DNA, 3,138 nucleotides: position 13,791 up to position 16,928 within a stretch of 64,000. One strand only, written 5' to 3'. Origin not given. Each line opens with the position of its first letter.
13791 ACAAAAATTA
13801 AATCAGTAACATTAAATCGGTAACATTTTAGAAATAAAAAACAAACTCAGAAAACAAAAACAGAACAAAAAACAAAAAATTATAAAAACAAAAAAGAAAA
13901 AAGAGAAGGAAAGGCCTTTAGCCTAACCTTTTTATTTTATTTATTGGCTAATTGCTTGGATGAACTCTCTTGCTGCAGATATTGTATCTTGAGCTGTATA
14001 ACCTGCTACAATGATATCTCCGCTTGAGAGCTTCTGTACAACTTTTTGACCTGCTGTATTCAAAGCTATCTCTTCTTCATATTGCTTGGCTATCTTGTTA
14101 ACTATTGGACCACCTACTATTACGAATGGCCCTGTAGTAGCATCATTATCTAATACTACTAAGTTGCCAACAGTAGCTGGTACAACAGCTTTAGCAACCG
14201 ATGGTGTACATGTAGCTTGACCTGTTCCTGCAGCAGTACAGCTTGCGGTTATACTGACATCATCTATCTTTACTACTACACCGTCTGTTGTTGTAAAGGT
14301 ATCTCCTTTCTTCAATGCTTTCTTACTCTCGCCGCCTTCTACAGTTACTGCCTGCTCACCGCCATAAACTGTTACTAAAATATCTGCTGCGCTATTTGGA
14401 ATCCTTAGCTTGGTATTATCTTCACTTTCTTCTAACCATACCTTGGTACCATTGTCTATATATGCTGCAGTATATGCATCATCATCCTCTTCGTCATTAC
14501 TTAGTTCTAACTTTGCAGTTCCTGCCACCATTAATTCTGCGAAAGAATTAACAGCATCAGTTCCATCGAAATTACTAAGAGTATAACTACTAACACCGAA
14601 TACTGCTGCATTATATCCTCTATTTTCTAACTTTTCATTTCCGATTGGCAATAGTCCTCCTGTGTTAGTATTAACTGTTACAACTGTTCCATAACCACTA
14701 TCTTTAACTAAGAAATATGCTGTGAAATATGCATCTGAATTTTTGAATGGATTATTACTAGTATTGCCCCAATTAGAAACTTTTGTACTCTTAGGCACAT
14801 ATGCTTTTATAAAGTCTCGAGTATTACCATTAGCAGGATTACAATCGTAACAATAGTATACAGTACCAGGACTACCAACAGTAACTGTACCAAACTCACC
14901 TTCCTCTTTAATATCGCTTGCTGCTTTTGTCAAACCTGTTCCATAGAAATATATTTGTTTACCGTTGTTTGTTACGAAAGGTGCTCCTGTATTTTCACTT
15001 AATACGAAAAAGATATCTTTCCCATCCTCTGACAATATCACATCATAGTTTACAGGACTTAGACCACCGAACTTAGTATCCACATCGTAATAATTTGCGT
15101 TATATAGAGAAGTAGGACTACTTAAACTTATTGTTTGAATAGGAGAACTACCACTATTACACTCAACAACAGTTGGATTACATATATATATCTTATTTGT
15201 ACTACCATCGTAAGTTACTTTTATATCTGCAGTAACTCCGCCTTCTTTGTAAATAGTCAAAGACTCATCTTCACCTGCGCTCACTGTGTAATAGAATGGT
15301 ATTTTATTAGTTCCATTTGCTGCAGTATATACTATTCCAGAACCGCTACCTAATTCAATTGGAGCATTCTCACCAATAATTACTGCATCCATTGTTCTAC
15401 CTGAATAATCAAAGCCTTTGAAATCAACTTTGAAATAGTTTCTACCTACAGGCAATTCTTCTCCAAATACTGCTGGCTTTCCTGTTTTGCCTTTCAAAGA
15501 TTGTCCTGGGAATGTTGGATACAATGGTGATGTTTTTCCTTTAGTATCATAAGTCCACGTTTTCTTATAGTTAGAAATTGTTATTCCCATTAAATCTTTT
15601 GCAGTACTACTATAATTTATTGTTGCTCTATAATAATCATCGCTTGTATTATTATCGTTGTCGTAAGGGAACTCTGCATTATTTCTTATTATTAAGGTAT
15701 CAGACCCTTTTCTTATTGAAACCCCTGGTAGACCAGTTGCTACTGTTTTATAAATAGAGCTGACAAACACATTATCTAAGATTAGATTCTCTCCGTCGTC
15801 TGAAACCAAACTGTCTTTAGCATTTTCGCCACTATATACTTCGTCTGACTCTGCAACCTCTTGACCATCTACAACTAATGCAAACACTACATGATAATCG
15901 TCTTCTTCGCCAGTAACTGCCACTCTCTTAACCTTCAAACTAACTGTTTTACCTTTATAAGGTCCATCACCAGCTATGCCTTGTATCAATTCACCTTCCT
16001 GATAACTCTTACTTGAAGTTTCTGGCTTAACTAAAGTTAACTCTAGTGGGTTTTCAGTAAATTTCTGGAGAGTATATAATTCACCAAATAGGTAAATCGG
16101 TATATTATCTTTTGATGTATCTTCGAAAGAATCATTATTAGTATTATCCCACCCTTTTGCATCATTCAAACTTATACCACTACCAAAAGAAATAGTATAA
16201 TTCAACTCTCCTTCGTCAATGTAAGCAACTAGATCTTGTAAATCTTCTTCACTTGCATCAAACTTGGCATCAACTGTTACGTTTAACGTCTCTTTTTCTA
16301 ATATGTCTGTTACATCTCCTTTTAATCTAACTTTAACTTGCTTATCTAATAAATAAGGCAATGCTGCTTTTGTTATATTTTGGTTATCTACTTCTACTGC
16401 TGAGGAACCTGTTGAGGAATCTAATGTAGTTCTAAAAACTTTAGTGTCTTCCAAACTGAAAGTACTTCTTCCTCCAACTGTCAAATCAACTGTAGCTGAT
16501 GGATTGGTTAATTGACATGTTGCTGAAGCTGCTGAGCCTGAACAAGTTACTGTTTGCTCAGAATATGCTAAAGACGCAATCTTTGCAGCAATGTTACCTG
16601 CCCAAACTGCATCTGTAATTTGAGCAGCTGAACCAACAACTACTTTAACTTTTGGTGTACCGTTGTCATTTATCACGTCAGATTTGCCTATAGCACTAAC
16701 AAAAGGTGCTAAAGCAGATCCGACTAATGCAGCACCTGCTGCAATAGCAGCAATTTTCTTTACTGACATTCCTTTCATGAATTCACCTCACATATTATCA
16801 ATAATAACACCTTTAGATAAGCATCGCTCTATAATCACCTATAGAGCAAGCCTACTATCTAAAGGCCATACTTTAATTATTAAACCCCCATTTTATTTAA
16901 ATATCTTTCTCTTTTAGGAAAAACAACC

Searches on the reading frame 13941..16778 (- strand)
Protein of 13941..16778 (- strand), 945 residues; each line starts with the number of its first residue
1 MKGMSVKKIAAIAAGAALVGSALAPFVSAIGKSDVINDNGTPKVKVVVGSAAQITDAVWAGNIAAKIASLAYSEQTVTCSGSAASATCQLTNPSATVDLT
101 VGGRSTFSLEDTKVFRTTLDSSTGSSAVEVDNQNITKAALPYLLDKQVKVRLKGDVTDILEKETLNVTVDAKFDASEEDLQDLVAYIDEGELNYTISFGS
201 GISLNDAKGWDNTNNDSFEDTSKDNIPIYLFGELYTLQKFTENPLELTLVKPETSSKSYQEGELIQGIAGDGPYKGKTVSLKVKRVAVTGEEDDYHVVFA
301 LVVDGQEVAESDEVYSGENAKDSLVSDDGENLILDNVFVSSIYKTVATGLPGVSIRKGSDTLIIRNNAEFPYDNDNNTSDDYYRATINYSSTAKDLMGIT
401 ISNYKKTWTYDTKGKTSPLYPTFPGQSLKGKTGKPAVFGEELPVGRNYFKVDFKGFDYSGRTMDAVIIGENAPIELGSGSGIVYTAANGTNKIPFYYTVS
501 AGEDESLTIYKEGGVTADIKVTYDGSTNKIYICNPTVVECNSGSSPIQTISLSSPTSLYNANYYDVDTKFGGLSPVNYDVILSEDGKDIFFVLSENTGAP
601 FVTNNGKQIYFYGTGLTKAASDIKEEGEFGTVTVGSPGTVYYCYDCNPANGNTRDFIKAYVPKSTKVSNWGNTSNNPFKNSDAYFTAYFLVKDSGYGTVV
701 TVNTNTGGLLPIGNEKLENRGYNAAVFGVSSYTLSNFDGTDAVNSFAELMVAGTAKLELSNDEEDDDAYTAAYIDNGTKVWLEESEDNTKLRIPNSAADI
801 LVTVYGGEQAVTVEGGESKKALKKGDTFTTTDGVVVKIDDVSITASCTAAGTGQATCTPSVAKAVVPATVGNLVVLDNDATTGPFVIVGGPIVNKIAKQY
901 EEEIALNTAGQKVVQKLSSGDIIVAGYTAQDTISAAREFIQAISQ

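Call 78: search_protein_families(library=pfam, proteins=[window:13941-16778:-], max_evalue=0.001)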
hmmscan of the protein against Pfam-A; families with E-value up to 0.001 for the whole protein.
window:13941-16778:- (945 aa): 1 family
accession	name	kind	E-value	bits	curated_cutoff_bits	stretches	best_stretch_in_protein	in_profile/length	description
PF05124.17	S_layer_C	-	8.3e-19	68.3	23.9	1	34-942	8-176/177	S-layer like family, outer domain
